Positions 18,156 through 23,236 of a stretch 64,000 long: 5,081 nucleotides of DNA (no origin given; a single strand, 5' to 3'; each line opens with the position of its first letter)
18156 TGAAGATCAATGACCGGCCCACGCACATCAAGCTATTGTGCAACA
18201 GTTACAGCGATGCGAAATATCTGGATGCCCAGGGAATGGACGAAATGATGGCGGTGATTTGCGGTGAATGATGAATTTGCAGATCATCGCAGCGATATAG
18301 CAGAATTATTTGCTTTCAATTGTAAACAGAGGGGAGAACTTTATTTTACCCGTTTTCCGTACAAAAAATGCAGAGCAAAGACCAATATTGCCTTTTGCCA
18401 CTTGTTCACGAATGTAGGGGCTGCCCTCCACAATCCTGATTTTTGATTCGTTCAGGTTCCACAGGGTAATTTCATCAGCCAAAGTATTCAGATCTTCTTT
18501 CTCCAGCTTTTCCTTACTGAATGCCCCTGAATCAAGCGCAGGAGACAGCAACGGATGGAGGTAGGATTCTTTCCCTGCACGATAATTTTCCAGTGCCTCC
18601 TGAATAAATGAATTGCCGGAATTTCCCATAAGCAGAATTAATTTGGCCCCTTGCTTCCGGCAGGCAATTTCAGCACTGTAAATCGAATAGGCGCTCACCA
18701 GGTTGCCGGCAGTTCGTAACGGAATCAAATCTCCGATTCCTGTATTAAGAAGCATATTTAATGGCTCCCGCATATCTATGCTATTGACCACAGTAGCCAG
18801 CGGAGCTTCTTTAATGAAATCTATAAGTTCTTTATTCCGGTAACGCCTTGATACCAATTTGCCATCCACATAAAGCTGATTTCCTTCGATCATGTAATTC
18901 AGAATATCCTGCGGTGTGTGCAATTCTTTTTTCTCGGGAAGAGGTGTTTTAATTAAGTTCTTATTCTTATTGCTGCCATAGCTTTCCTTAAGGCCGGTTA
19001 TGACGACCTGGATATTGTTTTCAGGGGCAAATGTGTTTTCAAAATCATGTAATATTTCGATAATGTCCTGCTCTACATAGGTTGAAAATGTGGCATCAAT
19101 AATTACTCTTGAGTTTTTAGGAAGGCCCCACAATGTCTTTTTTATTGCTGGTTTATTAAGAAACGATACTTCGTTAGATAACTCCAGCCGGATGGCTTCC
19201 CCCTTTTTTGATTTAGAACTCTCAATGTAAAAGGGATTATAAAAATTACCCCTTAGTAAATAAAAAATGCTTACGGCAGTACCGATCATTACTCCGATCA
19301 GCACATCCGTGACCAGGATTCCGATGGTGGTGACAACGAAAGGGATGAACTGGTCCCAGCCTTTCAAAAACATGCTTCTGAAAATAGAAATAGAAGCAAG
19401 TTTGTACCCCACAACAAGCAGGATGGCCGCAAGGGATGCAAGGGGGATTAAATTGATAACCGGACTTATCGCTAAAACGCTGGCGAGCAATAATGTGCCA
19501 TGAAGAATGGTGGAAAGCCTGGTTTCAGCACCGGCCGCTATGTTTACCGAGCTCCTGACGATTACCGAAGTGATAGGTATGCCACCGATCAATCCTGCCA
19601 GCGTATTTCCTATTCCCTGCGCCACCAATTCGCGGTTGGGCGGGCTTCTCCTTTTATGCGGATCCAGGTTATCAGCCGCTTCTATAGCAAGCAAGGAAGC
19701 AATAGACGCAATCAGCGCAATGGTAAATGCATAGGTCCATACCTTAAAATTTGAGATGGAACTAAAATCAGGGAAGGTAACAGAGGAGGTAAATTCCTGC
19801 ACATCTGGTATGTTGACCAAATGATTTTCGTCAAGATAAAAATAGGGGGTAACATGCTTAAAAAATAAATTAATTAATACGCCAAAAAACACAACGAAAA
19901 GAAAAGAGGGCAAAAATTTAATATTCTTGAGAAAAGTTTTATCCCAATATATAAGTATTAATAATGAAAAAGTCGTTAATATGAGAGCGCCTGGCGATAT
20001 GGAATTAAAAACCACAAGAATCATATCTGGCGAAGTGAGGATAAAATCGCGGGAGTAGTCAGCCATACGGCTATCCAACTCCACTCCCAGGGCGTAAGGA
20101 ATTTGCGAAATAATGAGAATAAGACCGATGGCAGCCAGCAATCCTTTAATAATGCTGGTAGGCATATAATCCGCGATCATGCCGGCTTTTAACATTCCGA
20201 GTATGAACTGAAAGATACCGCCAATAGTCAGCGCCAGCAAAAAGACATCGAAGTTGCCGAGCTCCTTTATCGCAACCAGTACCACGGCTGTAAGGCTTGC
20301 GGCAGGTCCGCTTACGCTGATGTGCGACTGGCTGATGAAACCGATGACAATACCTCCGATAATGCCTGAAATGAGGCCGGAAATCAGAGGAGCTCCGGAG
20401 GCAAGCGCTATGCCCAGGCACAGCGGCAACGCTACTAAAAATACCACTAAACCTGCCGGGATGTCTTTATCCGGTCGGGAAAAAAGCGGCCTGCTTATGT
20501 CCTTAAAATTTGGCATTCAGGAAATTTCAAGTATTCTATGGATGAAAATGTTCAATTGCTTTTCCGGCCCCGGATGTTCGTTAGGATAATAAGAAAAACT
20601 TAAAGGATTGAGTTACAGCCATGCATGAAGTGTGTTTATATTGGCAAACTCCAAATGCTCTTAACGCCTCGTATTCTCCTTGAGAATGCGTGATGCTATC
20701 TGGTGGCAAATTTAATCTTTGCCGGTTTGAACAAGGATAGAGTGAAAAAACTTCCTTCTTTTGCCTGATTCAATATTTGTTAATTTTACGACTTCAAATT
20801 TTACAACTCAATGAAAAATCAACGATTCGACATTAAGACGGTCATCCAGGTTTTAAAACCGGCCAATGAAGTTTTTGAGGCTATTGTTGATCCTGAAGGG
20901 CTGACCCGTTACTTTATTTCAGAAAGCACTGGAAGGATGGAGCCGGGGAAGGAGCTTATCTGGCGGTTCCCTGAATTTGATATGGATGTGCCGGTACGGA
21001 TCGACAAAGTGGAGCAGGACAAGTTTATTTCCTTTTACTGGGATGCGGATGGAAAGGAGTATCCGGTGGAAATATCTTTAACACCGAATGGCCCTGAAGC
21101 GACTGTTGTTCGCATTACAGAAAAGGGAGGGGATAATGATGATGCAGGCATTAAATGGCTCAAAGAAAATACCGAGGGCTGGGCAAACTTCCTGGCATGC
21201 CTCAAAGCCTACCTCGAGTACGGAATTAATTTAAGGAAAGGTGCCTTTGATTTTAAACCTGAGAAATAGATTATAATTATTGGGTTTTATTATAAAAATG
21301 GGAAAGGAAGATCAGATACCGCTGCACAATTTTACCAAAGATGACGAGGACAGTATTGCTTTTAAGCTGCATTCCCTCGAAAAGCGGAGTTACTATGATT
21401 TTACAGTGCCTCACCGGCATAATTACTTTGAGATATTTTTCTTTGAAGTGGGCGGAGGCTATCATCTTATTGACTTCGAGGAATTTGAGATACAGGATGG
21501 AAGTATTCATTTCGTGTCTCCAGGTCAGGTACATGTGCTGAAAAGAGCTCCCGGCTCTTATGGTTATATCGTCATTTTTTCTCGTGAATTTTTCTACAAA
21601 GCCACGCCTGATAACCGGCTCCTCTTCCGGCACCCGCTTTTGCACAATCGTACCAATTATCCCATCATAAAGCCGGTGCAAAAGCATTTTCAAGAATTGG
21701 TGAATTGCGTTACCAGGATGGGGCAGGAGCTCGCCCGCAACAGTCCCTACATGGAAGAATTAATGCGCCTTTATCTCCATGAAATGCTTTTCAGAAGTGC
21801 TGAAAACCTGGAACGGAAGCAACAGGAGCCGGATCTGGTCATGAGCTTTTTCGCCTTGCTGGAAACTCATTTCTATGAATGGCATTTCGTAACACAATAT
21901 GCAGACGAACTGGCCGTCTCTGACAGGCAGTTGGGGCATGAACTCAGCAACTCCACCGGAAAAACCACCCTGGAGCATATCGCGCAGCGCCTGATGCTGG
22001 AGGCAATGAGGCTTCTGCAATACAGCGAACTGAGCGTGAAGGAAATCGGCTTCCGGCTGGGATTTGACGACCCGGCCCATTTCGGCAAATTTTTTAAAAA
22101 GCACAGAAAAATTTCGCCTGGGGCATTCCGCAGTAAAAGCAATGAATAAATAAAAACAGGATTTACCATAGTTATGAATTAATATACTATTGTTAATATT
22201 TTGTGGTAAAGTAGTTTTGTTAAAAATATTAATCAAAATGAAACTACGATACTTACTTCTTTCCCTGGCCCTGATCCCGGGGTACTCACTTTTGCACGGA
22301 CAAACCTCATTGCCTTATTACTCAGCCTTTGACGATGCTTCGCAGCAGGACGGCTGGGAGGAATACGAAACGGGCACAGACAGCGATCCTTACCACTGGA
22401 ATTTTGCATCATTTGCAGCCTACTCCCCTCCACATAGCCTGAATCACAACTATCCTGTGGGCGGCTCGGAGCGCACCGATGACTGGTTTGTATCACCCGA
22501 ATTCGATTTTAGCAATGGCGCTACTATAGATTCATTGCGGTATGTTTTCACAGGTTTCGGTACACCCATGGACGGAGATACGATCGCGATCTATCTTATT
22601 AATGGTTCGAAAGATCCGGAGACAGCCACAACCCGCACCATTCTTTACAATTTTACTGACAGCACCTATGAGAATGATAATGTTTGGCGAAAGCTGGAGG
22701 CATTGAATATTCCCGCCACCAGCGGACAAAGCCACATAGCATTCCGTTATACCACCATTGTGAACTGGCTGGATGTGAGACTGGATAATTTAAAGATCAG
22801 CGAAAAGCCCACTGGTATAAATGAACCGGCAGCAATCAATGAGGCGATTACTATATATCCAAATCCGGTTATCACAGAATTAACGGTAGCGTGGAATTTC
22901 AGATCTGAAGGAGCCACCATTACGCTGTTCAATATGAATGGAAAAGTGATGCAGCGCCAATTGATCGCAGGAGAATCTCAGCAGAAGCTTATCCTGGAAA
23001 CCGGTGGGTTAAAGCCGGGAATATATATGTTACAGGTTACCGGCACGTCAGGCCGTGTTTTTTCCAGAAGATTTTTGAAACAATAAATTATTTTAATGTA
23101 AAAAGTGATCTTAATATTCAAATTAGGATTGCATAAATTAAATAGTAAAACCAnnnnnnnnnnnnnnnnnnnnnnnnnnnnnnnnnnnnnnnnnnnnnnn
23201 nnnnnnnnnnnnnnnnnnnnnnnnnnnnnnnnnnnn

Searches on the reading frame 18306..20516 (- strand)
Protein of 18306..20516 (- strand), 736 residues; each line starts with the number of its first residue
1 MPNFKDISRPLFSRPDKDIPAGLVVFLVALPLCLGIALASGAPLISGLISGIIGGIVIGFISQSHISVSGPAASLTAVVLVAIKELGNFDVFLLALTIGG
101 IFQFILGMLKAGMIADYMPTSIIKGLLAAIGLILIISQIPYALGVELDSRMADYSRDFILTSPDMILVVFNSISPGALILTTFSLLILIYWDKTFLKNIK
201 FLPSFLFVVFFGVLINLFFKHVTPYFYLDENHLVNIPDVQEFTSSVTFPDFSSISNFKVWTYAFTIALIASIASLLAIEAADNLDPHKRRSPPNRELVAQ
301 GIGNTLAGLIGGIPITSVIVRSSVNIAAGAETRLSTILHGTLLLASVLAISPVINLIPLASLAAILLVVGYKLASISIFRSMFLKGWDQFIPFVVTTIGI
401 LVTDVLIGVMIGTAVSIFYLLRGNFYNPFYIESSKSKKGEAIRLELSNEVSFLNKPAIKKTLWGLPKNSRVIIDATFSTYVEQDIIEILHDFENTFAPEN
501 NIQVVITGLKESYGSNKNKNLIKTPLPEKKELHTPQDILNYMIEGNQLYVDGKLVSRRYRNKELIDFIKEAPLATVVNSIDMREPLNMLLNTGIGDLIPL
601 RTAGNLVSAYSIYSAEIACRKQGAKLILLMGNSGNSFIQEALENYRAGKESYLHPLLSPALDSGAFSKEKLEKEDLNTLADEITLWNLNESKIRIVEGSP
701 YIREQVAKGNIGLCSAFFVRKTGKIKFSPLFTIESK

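Call 19: find_encoding_contigs(protein=window:18306-20516:-, flank=10000, max_places=1)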
Protein window:18306-20516:- (736 aa): no gene with exactly this product is on record in the collection.

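Call 22: search_protein_families(library=pfam, proteins=[window:18306-20516:-], max_evalue=0.0001)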
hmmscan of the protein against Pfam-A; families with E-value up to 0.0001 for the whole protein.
window:18306-20516:- (736 aa): 3 families
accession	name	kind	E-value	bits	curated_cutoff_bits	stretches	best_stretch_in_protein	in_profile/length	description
PF00916.26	Sulfate_transp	-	4.4e-55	187.4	23.2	1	17-379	3-363/380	Sulfate permease family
PF00484.24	Pro_CA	-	7e-10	39.8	25.7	1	576-725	3-156/156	Carbonic anhydrase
PF16983.11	MFS_MOT1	-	1.5e-05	25.8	30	1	282-373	25-111/111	Molybdate transporter of MFS superfamily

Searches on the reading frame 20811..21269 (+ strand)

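Call 79: search_protein_families(library=pfam, proteins=[window:20811-21269:+], max_evalue=0.001)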
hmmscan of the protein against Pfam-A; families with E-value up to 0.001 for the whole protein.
window:20811-21269:+ (152 aa): 1 family
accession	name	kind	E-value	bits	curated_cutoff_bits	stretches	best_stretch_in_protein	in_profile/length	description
PF08327.17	AHSA1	-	6.5e-13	49.5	22.1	1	17-136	3-125/125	Activator of Hsp90 ATPase homolog 1-like protein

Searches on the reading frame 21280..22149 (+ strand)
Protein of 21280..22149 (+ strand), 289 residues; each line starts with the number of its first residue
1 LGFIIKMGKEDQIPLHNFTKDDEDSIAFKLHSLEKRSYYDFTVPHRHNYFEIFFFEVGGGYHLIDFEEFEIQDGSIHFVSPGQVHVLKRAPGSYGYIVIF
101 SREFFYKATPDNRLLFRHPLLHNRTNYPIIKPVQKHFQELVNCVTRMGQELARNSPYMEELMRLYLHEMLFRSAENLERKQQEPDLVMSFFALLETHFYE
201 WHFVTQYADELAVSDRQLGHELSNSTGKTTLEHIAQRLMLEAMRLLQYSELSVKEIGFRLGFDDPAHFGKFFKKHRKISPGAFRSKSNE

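Call 22: search_protein_families(library=pfam, proteins=[window:21280-22149:+], max_evalue=0.0001)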
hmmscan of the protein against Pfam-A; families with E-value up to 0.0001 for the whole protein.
window:21280-22149:+ (289 aa): 2 families
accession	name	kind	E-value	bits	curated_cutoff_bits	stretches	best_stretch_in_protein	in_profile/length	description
PF12833.13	HTH_18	-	8.7e-20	71.2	33.6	1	207-285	1-79/80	Helix-turn-helix domain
PF02311.25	AraC_binding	-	3.8e-08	33.6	21.1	1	38-155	12-129/135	AraC-like ligand binding domain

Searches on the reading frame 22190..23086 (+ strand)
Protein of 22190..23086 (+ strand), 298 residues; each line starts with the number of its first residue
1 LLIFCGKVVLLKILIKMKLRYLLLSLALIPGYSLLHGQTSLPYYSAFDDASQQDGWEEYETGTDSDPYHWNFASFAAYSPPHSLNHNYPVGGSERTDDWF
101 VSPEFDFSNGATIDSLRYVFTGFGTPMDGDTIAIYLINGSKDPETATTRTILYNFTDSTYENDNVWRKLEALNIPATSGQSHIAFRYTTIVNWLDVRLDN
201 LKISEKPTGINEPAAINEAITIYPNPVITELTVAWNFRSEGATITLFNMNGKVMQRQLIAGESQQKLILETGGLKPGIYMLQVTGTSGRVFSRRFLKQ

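Call 22: search_protein_families(library=pfam, proteins=[window:22190-23086:+], max_evalue=0.0001)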
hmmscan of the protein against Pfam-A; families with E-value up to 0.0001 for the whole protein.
window:22190-23086:+ (298 aa): 2 families
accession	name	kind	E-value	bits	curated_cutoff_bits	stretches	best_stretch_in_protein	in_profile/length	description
PF18962.6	Por_Secre_tail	-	1.1e-10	42.1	27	1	222-291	1-70/75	Secretion system C-terminal sorting domain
PF11589.14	DUF3244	-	9.7e-05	22.7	25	0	231-289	31-89/96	Domain of unknown function (DUF3244)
